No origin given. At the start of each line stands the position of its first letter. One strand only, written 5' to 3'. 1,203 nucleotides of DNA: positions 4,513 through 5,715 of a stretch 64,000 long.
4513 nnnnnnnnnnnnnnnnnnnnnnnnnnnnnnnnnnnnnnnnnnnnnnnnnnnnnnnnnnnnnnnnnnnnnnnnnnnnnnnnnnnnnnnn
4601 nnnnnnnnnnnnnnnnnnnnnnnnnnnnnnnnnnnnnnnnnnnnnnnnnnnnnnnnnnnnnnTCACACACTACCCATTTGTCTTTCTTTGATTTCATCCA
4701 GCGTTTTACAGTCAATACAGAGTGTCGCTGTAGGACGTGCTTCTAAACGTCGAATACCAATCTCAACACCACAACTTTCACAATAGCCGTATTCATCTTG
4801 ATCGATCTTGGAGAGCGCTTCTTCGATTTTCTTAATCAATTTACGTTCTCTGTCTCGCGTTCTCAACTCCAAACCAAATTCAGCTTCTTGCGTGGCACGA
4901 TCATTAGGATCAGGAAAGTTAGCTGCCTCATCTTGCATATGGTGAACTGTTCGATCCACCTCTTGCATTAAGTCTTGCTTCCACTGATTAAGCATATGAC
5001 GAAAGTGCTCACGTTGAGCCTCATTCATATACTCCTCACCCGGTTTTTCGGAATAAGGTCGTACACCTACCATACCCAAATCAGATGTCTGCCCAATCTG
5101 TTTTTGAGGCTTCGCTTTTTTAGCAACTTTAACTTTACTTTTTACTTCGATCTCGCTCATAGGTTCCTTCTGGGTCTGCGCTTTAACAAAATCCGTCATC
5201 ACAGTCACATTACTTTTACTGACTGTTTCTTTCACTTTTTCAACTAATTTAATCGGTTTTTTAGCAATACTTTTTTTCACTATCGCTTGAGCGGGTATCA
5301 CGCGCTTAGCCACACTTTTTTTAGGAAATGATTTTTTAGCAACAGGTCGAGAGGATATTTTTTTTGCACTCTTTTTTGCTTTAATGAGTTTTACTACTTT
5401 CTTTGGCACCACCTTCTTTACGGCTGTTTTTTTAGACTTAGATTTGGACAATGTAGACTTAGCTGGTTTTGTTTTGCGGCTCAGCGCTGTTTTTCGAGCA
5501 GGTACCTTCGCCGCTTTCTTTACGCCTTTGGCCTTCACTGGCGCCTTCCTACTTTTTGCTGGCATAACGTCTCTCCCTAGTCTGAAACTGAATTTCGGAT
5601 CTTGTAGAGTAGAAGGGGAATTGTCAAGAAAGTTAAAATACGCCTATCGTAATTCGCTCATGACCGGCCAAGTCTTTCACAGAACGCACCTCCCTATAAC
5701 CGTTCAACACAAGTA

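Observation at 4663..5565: dksA carries a ~160-codon lysine-rich, histone H1-like N-terminal extension in frame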

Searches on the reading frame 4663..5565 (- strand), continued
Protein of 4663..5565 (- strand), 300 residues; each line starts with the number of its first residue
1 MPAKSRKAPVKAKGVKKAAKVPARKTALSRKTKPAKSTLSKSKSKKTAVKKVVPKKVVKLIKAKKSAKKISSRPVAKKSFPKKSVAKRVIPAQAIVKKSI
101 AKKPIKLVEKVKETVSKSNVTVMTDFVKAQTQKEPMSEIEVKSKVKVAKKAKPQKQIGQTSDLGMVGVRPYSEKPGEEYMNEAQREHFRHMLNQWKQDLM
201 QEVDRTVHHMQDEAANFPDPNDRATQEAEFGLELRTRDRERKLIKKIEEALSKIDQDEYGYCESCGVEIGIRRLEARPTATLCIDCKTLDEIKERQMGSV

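Call 23: find_encoding_contigs(protein=P0004, flank=3000, max_places=2)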
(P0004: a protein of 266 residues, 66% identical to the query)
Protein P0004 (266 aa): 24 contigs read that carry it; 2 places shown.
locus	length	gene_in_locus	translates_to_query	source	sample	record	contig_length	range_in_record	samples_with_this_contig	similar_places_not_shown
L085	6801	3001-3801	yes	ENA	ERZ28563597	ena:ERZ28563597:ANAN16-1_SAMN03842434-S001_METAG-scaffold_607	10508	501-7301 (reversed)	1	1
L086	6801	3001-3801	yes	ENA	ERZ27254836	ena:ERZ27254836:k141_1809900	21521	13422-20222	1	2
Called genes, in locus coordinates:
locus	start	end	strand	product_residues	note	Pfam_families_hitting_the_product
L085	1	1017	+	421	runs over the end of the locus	-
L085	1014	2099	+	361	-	PF03462:PCRF, PF00472:RF-1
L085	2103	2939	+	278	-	PF17827:PrmC_N, PF03602:Cons_hypoth95 (weak), PF02384:N6_Mtase (weak), PF05175:MTS, PF06325:PrmA, PF13489:Methyltransf_23 (weak), PF13847:Methyltransf_31, PF13649:Methyltransf_25, +4 more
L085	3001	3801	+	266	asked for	PF21157:DksA_N, PF01258:zf-dskA_traR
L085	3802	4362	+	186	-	PF00156:Pribosyltran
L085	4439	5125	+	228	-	PF00005:ABC_tran, PF13304:AAA_21 (faint)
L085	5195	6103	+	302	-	PF18075:FtsX_ECD, PF02687:FtsX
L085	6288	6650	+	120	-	-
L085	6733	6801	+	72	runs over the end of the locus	-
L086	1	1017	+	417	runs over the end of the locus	PF05201:GlutR_N, PF01488:Shikimate_DH, PF03807:F420_oxidored (weak), PF00745:GlutR_dimer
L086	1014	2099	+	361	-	PF03462:PCRF, PF00472:RF-1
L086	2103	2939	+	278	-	PF17827:PrmC_N, PF03602:Cons_hypoth95 (weak), PF02384:N6_Mtase (weak), PF05175:MTS, PF06325:PrmA, PF13489:Methyltransf_23 (weak), PF13847:Methyltransf_31, PF13649:Methyltransf_25, +4 more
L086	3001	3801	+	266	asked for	PF21157:DksA_N, PF01258:zf-dskA_traR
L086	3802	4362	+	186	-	PF00156:Pribosyltran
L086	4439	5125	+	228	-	PF00005:ABC_tran, PF13304:AAA_21 (faint)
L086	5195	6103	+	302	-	PF18075:FtsX_ECD, PF02687:FtsX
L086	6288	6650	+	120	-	-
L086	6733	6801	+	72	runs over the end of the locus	-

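Call 24: find_encoding_contigs(protein=P0006, flank=3000, max_places=2)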
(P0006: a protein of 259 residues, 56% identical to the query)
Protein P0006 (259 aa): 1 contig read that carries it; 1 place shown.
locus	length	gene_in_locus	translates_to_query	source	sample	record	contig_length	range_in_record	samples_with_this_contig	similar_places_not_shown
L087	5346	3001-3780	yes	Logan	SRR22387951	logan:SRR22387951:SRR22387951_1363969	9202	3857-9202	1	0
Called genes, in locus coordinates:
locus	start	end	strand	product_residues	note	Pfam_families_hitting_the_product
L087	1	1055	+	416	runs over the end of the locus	PF05201:GlutR_N, PF01488:Shikimate_DH, PF00745:GlutR_dimer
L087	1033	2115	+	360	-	PF03462:PCRF, PF00472:RF-1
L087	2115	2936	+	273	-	PF17827:PrmC_N, PF05175:MTS, PF05971:Methyltransf_10 (weak), PF06325:PrmA (weak), PF13847:Methyltransf_31, PF08241:Methyltransf_11 (weak), PF08242:Methyltransf_12, PF13649:Methyltransf_25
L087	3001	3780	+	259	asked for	PF21157:DksA_N, PF01258:zf-dskA_traR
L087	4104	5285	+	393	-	-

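Call 25: find_encoding_contigs(protein=P0053, flank=3000, max_places=2)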
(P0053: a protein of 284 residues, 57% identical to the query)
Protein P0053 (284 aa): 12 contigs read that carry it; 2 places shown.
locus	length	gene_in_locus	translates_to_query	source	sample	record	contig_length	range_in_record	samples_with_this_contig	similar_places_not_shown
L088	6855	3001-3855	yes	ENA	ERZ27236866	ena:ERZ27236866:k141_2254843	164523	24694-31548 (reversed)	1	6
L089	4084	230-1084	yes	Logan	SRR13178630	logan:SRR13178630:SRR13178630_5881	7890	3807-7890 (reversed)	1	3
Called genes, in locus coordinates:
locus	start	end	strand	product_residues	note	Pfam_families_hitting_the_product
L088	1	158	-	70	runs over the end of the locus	PF00226:DnaJ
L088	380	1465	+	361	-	PF03462:PCRF, PF00472:RF-1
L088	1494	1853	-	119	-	-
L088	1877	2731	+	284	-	PF17827:PrmC_N, PF06325:PrmA (weak), PF05175:MTS, PF01170:UPF0020 (weak), PF02390:Methyltransf_4 (weak), PF13847:Methyltransf_31, PF13649:Methyltransf_25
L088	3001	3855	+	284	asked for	PF21157:DksA_N, PF01258:zf-dskA_traR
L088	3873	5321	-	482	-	PF00083:Sugar_tr, PF07690:MFS_1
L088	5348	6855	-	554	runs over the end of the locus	PF00890:FAD_binding_2, PF03486:HI0933_like (faint), PF07992:Pyr_redox_2 (faint), PF12831:FAD_oxidored, PF13450:NAD_binding_8 (weak)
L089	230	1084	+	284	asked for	PF21157:DksA_N, PF01258:zf-dskA_traR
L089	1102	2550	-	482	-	PF00083:Sugar_tr, PF07690:MFS_1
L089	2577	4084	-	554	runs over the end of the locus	PF00890:FAD_binding_2, PF03486:HI0933_like (faint), PF07992:Pyr_redox_2 (faint), PF12831:FAD_oxidored, PF13450:NAD_binding_8 (weak)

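Call 26: find_encoding_contigs(protein=P0002, flank=1500, max_places=2)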
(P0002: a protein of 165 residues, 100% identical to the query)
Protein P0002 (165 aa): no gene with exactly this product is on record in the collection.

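Call 42: predict_structure(alignment_id=A1)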
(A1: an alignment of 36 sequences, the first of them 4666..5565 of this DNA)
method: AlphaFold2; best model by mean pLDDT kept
length: 300 residues; sequences in the alignment: 36
mean_pLDDT: 67.2   pTM: 0.46
mean pLDDT of the five models: 67.2, 64.9, 62.8, 62.2, 60.7
residues with pLDDT >= 90: 58; 70-90: 72; 50-70: 92; < 50: 78
segments of 3 or more residues with pLDDT < 50: 37-40, 42-45, 77-82, 115-122, 127-132, 137-162
pLDDT, mean of each block of 10 residues (from residue 1): 53 52 52 51 49 51 54 51 51 56 54 49 49 49 43 42 62 88 92 92 90 80 81 89 94 94 92 87 89 79
secondary structure, 60 per line:
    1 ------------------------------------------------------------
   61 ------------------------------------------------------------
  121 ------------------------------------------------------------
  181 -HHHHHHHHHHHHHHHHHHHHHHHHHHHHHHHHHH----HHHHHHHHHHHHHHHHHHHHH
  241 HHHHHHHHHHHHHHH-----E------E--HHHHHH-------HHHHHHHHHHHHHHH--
elements in order: H182-215 H220-255 H271-276 H284-298

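Call 43: search_solved_structures(query=window:4666-5565:-, show_alignments=1)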
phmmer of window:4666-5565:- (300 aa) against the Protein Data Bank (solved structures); distinct sequences matched with E-value up to 0.001: 5.
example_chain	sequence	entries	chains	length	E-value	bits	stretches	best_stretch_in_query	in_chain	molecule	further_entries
1tjl_A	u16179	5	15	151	2.5e-65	224.2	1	157-298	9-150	DnaK suppressor protein | RNA polymerase-binding transcription factor DksA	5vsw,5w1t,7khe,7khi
4ijj_A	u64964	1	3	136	1.1e-21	81.2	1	173-296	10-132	Putative C4-type zinc finger protein, DksA/TraR family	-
3h3p_S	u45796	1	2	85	1.4e-14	57.9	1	179-257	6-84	4E10_S0_1TJLC_004_N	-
6ptg_A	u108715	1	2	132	1.1e-07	35.3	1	189-286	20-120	DnaK Suppressor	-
2kq9_A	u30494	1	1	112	0.0001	25.5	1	197-287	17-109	DnaK suppressor protein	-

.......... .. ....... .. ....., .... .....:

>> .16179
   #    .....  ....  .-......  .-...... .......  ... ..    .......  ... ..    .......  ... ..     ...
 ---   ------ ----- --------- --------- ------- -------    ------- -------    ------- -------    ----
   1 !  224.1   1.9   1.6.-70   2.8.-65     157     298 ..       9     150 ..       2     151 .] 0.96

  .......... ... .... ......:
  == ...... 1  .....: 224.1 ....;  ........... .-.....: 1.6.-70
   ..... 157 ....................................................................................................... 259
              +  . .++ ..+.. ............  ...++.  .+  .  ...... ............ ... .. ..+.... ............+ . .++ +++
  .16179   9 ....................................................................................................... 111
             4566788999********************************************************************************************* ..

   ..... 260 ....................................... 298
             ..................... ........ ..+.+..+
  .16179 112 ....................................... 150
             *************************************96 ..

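Call 45: search_protein_families(library=pfam, alignment_id=A1, max_evalue=0.01)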
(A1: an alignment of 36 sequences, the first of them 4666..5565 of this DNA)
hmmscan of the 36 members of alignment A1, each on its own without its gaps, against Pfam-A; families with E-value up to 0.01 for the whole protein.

A. member 1, window:4666-5565:- (300 aa): 2 families
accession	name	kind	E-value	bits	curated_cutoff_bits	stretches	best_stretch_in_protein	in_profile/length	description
PF21157.2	DksA_N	-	8e-35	119.4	27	1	184-254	1-71/71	DnaK suppressor protein DksA, N-terminal domain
PF01258.23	zf-dskA_traR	-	3.6e-11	43.3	24.9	1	259-288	3-32/36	Prokaryotic dksA/traR C4-type zinc finger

B. families by the number of members that match (of 36 scanned): 6 families
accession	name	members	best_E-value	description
PF21157.2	DksA_N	36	5.2e-36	DnaK suppressor protein DksA, N-terminal domain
PF01258.23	zf-dskA_traR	36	3.1e-12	Prokaryotic dksA/traR C4-type zinc finger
PF07382.16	HC2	18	2.1e-14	Histone H1-like nucleoprotein HC2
PF02095.21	Extensin_1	4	0.00034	Extensin-like protein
PF07710.16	P53_tetramer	1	0.0015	P53 tetramerisation motif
PF23735.1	KIF9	1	0.0052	Kinesin-like protein KIF9 domain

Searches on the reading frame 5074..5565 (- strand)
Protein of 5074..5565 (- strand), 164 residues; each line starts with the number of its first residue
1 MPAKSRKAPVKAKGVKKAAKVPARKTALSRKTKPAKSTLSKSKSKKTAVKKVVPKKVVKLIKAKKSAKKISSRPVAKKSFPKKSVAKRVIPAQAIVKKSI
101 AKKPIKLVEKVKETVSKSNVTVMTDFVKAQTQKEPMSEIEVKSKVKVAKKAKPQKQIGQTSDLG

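Call 46: search_protein_families(library=pfam, proteins=[window:5074-5565:-], max_evalue=10)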
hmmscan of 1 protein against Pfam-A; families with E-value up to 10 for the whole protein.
seq(164 aa): 1 family
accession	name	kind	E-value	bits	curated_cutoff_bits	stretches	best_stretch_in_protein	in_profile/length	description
PF03610.21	EIIA-man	-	0.096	13.3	21.4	1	86-147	26-87/116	PTS system fructose IIA component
